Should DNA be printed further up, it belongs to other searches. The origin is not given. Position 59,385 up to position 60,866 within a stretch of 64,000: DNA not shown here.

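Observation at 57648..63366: SBP copy 9 is transcriptionally fused to an acyl-CoA dehydrogenase and two family-III CoA-transferases, suggesting a carboxylate catabolic module rather than peptide uptake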

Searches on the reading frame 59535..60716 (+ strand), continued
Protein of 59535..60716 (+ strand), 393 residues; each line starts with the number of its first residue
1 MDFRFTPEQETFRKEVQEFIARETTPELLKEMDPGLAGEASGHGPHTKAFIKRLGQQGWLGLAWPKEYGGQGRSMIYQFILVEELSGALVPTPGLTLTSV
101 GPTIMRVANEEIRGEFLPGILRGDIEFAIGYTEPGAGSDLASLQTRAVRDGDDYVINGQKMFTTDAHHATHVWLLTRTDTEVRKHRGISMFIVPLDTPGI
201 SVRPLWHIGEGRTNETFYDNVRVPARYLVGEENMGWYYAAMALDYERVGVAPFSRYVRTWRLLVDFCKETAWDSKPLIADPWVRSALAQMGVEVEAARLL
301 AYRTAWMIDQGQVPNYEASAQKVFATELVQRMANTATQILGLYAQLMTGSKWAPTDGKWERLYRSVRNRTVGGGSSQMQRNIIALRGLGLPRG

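Call 42: search_solved_structures(query=window:59535-60713:+, max_evalue=1e-80, show_alignments=3)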
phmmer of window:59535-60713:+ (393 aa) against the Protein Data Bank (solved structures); distinct sequences matched with E-value up to 1e-80: 3.
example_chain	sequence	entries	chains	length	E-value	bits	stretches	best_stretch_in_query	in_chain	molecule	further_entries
6wy8_B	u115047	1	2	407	7.9e-88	298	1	37-392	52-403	Acyl-CoA dehydrogenase domain protein Tcur3483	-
6wy9_A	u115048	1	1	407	4.5e-87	295.5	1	37-392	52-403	Acyl-CoA dehydrogenase domain protein Tcur3483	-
4x28_A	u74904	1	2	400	6e-85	288.5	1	3-392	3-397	Acyl-CoA dehydrogenase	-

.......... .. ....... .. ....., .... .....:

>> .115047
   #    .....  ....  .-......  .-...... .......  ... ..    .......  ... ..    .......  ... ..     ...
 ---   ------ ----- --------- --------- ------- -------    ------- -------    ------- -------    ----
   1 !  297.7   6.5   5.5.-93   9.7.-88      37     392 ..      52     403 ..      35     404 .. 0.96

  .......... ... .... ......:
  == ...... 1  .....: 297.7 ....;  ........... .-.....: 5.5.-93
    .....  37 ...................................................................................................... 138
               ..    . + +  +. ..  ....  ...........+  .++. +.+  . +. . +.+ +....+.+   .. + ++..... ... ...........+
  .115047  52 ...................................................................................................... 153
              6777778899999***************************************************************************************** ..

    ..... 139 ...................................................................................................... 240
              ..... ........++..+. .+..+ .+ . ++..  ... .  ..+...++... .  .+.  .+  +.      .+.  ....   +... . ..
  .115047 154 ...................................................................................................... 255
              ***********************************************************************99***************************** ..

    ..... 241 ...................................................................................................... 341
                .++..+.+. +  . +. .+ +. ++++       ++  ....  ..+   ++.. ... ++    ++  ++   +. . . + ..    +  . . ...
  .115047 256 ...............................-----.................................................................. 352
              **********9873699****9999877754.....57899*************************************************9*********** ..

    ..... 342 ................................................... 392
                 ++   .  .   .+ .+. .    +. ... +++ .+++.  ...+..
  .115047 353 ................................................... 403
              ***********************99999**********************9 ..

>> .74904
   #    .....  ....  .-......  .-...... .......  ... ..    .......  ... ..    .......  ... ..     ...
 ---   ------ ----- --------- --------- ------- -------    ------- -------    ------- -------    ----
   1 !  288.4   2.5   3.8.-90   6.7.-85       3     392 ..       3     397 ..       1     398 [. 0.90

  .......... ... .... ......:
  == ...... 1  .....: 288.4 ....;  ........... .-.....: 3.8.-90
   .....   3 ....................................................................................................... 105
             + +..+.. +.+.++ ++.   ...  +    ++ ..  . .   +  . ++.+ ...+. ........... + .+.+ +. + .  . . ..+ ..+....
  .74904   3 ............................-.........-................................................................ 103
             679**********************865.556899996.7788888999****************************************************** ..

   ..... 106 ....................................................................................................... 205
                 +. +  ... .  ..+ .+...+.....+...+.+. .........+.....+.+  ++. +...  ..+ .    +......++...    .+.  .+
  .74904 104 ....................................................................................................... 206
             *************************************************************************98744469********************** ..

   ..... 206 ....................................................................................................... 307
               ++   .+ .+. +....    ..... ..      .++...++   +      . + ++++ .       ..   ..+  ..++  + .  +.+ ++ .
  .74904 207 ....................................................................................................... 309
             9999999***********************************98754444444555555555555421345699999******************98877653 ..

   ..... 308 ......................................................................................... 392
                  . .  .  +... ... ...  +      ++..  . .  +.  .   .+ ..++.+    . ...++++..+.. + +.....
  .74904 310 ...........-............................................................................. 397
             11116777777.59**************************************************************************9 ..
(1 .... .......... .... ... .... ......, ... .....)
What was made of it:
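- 59535..60716 (+): Acyl-CoA dehydrogenase, the alpha-type subunit of the alpha2beta2 ChsE4/FadE26/Tcur3483/PimC kind. Glu246 is the catalytic base. The Pro-x-Pro loop and the GGG motif are kept. No beta-subunit gene follows. Call 42 (alignment).
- Closest known: Alpha2beta2 acyl-CoA dehydrogenases ChsE4-ChsE5. Same: The Pro89/Pro91-type loop and the GGG motif are kept (call 42).
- Glu246, Pro-x-Pro and GGG are aligned (call 42).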

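Call 45: find_encoding_contigs(protein=P0002, flank=8000, max_places=2)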
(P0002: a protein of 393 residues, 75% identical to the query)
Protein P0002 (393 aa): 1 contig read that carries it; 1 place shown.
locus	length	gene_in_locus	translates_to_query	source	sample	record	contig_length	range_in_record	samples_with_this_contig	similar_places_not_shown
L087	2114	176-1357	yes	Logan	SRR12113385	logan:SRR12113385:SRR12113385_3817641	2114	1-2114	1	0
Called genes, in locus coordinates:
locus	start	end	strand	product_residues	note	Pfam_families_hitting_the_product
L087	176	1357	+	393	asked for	PF02771:Acyl-CoA_dh_N, PF02770:Acyl-CoA_dh_M, PF00441:Acyl-CoA_dh_1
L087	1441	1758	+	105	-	PF13183:Fer4_8 (faint), PF13237:Fer4_10 (faint), PF12838:Fer4_7, PF13484:Fer4_16 (faint), PF00037:Fer4 (weak)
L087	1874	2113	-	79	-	?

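Call 46: find_encoding_contigs(protein=P0004, flank=8000, max_places=2)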
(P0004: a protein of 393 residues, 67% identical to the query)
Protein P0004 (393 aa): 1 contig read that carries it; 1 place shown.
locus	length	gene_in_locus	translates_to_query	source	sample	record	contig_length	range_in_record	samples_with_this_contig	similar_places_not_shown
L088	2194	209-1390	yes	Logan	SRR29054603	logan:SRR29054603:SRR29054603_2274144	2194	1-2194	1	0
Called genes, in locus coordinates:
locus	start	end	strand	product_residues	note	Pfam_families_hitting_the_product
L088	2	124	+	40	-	?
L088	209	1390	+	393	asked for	PF02771:Acyl-CoA_dh_N, PF02770:Acyl-CoA_dh_M, PF00441:Acyl-CoA_dh_1, PF08028:Acyl-CoA_dh_2 (faint)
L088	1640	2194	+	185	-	?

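Call 47: find_encoding_contigs(protein=P0010, flank=10000, max_places=2)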
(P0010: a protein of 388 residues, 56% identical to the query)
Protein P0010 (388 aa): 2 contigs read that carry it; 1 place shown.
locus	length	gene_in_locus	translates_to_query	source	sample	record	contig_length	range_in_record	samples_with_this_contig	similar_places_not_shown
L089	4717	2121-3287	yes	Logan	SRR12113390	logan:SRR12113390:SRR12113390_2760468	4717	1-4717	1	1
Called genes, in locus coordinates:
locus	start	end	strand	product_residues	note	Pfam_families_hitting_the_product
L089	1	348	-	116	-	?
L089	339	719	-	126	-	PF00507:Oxidored_q4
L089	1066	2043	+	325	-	PF00005:ABC_tran, PF02463:SMC_N (weak), PF08352:oligo_HPY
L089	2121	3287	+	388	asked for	PF02771:Acyl-CoA_dh_N, PF02770:Acyl-CoA_dh_M, PF00441:Acyl-CoA_dh_1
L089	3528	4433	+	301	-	-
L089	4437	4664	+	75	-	-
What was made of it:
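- L089: Opp-type ATPase-ACADa (call 47).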

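Call 48: find_encoding_contigs(protein=P0011, flank=10000, max_places=2)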
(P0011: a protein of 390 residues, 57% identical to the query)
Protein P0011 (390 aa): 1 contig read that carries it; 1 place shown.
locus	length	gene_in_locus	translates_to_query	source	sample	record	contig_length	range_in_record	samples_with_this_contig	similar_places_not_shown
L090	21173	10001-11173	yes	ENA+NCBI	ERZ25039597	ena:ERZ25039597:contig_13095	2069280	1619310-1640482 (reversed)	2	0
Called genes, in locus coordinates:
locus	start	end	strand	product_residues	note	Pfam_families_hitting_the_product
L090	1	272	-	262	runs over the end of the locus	PF00753:Lactamase_B, PF12706:Lactamase_B_2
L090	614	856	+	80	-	-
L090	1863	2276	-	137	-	PF10531:SLBB, PF22461:SLBB_2 (weak)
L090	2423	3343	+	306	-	PF02729:OTCace_N, PF00185:OTCace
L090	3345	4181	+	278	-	PF19293:CdaA_N, PF02457:DAC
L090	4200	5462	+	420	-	PF07949:YbbR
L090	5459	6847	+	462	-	PF00009:GTP_EFTU, PF00025:Arf (faint), PF01926:MMR_HSR1, PF02421:FeoB_N, PF00009:GTP_EFTU, PF01926:MMR_HSR1, PF02421:FeoB_N, PF14714:KH_dom-like, +6 more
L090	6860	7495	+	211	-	PF02660:G3P_acyltransf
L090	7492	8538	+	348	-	PF01210:NAD_Gly3P_dh_N, PF02558:ApbA (weak), PF07479:NAD_Gly3P_dh_C, PF20618:GPD_NAD_C_bact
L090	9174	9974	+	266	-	PF00378:ECH_1, PF16113:ECH_2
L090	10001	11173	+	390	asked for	PF02771:Acyl-CoA_dh_N, PF02770:Acyl-CoA_dh_M, PF00441:Acyl-CoA_dh_1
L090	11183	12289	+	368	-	PF02771:Acyl-CoA_dh_N, PF02770:Acyl-CoA_dh_M, PF00441:Acyl-CoA_dh_1, PF08028:Acyl-CoA_dh_2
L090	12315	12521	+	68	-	PF04945:YHS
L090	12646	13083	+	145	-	PF12172:zf-ChsH2, PF01796:OB_ChsH2_C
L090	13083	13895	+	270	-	PF00106:adh_short, PF08659:KR (weak), PF13561:adh_short_C2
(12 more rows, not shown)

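Call 70: find_encoding_contigs(protein=P0009, flank=8000, max_places=1)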
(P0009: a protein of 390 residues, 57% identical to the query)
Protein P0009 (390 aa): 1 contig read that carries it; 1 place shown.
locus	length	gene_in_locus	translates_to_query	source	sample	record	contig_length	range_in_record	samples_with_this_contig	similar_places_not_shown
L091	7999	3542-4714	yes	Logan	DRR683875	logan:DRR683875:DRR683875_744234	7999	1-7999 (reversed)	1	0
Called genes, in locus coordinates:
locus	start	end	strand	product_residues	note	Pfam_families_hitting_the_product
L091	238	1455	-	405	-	PF07690:MFS_1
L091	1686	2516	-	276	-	PF23441:SDR, PF00106:adh_short, PF08659:KR, PF13561:adh_short_C2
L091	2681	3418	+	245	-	PF00561:Abhydrolase_1, PF12146:Hydrolase_4, PF12697:Abhydrolase_6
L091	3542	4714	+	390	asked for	PF02771:Acyl-CoA_dh_N, PF02770:Acyl-CoA_dh_M, PF00441:Acyl-CoA_dh_1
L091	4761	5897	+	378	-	PF02771:Acyl-CoA_dh_N, PF02770:Acyl-CoA_dh_M, PF00441:Acyl-CoA_dh_1, PF08028:Acyl-CoA_dh_2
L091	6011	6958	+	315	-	PF16884:ADH_N_2 (weak), PF08240:ADH_N, PF16912:Glu_dehyd_C, PF00107:ADH_zinc_N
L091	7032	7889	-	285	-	PF17827:PrmC_N, PF05175:MTS, PF06325:PrmA, PF12847:Methyltransf_18 (weak), PF13847:Methyltransf_31 (weak), PF13649:Methyltransf_25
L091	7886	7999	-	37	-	?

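Call 71: find_encoding_contigs(protein=P0012, flank=8000, max_places=1)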
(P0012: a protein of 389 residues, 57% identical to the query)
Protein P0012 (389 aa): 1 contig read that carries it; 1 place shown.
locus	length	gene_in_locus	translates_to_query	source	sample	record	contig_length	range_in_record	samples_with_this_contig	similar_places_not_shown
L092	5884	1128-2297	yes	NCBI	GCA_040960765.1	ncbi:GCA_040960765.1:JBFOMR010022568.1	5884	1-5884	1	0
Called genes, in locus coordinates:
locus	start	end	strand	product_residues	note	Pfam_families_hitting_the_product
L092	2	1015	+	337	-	?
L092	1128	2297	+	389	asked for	PF02771:Acyl-CoA_dh_N, PF02770:Acyl-CoA_dh_M, PF00441:Acyl-CoA_dh_1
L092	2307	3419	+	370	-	PF02771:Acyl-CoA_dh_N, PF02770:Acyl-CoA_dh_M, PF00441:Acyl-CoA_dh_1, PF08028:Acyl-CoA_dh_2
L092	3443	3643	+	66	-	PF04945:YHS (weak)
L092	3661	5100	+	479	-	PF02629:CoA_binding (weak), PF13380:CoA_binding_2, PF13607:Succ_CoA_lig, PF19045:Ligase_CoA_2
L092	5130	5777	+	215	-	PF04263:TPK_catalytic, PF04265:TPK_B1_binding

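Call 72: find_encoding_contigs(protein=P0013, flank=10000, max_places=1)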
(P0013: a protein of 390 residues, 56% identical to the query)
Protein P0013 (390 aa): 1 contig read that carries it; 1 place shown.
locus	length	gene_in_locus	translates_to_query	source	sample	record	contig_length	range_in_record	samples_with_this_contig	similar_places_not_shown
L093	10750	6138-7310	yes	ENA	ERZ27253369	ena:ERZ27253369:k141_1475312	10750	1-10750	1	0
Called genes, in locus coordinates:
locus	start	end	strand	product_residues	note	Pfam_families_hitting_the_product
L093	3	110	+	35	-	?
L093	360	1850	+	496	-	PF01039:Carboxyl_trans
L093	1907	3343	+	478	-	PF01039:Carboxyl_trans, PF03255:ACCA (weak)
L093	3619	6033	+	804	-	PF02515:CoA_transf_3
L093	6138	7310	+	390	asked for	PF02771:Acyl-CoA_dh_N, PF02770:Acyl-CoA_dh_M, PF00441:Acyl-CoA_dh_1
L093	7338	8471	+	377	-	PF02771:Acyl-CoA_dh_N, PF02770:Acyl-CoA_dh_M, PF00441:Acyl-CoA_dh_1, PF08028:Acyl-CoA_dh_2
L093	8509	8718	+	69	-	PF04945:YHS (weak)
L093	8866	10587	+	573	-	PF00496:SBP_bac_5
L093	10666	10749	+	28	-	?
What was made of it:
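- L093: CoAT fusion-ACADa-ACADb-YHS-SBP5 (call 72).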

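Call 73: find_encoding_contigs(protein=P0007, flank=8000, max_places=1)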
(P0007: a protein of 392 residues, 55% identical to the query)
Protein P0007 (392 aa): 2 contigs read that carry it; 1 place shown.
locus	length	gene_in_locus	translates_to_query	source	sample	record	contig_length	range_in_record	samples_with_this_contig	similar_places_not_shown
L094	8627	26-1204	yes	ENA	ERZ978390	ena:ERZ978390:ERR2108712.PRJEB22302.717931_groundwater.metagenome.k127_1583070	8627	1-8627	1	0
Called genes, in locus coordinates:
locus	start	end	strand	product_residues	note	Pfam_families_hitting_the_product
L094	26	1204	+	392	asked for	PF02771:Acyl-CoA_dh_N, PF02770:Acyl-CoA_dh_M, PF00441:Acyl-CoA_dh_1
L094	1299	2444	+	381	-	PF02771:Acyl-CoA_dh_N, PF02770:Acyl-CoA_dh_M, PF00441:Acyl-CoA_dh_1, PF08028:Acyl-CoA_dh_2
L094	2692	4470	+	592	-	PF00496:SBP_bac_5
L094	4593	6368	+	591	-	PF00496:SBP_bac_5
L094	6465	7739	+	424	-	PF22691:Thiolase_C_1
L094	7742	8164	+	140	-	PF12172:zf-ChsH2, PF01796:OB_ChsH2_C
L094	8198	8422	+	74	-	-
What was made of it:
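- L094: ACADa-ACADb-SBP5-SBP5-thiolase-DUF35 (call 73).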

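Call 75: find_related_loci(query=window:59535-60713:+, collection=metagenome_contigs, flank=10000)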
Query window:59535-60713:+ (393 aa) in metagenome_contigs; peptide patterns used: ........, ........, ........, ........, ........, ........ (x = any residue, [..] = any of these).
600 stretches matched a pattern (row limit reached: there are more); 581 encode a relative of the query (tblastn E <= 1e-3); the best 80 are kept; 80 distinct loci.
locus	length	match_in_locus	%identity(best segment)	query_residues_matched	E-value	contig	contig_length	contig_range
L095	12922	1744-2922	67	1-393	0e+0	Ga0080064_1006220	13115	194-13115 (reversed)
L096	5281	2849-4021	50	1-392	8e-129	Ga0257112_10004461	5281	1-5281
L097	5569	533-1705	49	1-392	2e-127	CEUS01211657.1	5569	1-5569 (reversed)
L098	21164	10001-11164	49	1-392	3e-126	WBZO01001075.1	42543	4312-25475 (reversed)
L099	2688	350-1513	50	1-392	6e-131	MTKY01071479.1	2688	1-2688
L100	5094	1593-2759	48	1-392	6e-118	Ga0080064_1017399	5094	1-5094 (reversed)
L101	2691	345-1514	47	1-393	9e-122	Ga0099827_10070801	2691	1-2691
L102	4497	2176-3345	47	1-393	4e-117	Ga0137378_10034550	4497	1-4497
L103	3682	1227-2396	47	1-393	2e-118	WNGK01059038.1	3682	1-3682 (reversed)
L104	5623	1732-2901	47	1-393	1e-115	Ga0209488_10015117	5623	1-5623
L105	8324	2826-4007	49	1-393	2e-115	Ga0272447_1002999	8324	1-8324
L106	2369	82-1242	46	1-390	8e-119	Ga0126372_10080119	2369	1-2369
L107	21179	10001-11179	47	1-393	1e-111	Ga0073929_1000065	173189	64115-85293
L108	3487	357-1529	45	1-392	1e-112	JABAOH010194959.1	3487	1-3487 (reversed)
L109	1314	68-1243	48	1-392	3e-119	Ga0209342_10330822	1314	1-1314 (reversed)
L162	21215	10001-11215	43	1-391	4e-96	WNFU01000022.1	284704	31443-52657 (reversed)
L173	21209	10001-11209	44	1-393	2e-94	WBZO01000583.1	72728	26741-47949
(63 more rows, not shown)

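Call 82: search_protein_families(library=pfam, proteins=[L092:2-1015:+, L089:3528-4430:+, L089:1066-2040:+, L093:8866-10584:+, L088:1640-2194:+, L003:3-1703:+, L003:4389-4808:+, L093:3619-6030:+], max_evalue=0.001)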
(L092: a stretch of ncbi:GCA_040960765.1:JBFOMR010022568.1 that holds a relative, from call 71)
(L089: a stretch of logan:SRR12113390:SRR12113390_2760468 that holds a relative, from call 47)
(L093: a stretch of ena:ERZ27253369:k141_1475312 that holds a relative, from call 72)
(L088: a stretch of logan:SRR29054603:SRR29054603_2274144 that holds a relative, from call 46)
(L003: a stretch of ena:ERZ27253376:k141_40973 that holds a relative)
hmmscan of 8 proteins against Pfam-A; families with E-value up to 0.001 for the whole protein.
L092:2-1015:+ (337 aa): 5 families
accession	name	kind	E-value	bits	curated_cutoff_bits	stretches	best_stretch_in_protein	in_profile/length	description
PF07479.19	NAD_Gly3P_dh_C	-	5.3e-53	179.5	25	1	179-319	1-141/142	NAD-dependent glycerol-3-phosphate dehydrogenase C-terminus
PF01210.29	NAD_Gly3P_dh_N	-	1.8e-40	138.9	23.1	1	5-158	2-156/158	NAD-dependent glycerol-3-phosphate dehydrogenase N-terminus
PF20618.3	GPD_NAD_C_bact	-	7.5e-20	71.7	27.6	1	239-304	1-65/66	Bacterial GPD, NAD-dependent C-terminal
PF02558.23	ApbA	-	9.8e-08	32.2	22.2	1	5-115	1-109/150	Ketopantoate reductase PanE/ApbA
PF03807.23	F420_oxidored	-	8.9e-06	26.7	21.6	1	4-106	1-92/94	NADP oxidoreductase coenzyme F420-dependent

L089:3528-4430:+ (301 aa): 0 families

L089:1066-2040:+ (325 aa): 4 families
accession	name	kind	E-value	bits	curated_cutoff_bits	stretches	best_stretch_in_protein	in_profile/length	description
PF00005.33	ABC_tran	-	6.7e-27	95.2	25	1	25-183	2-137/137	ABC transporter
PF08352.17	oligo_HPY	-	2.8e-18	66.5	27.1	1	234-297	1-65/65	Oligopeptide/dipeptide transporter, C-terminal region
PF02463.25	SMC_N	-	9.5e-07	28.9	40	1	33-228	23-212/220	RecF/RecN/SMC N terminal domain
PF13401.12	AAA_22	-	5.9e-05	23.8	27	1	34-212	5-122/130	AAA domain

L093:8866-10584:+ (573 aa): 1 family
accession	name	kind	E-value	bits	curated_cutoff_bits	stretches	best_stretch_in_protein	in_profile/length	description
PF00496.27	SBP_bac_5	-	2.5e-67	228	32.4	1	126-456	4-333/368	Bacterial extracellular solute-binding proteins, family 5 Middle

L088:1640-2194:+ (185 aa): 0 families

L003:3-1703:+ (567 aa): 1 family
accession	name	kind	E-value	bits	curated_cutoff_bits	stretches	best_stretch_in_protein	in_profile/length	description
PF00496.27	SBP_bac_5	-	2.1e-66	225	32.4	1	112-452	3-340/368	Bacterial extracellular solute-binding proteins, family 5 Middle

L003:4389-4808:+ (140 aa): 1 family
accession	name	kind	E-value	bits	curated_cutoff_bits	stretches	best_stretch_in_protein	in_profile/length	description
PF13452.11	FAS1_DH_region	-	0.00014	22.4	22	1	11-129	2-129/132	FAS1-like, dehydratase domain region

L093:3619-6030:+ (804 aa): 1 family
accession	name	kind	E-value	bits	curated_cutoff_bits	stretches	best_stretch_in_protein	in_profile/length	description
PF02515.22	CoA_transf_3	-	2.3e-199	662.4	23.3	2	403-773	2-366/366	CoA-transferase family III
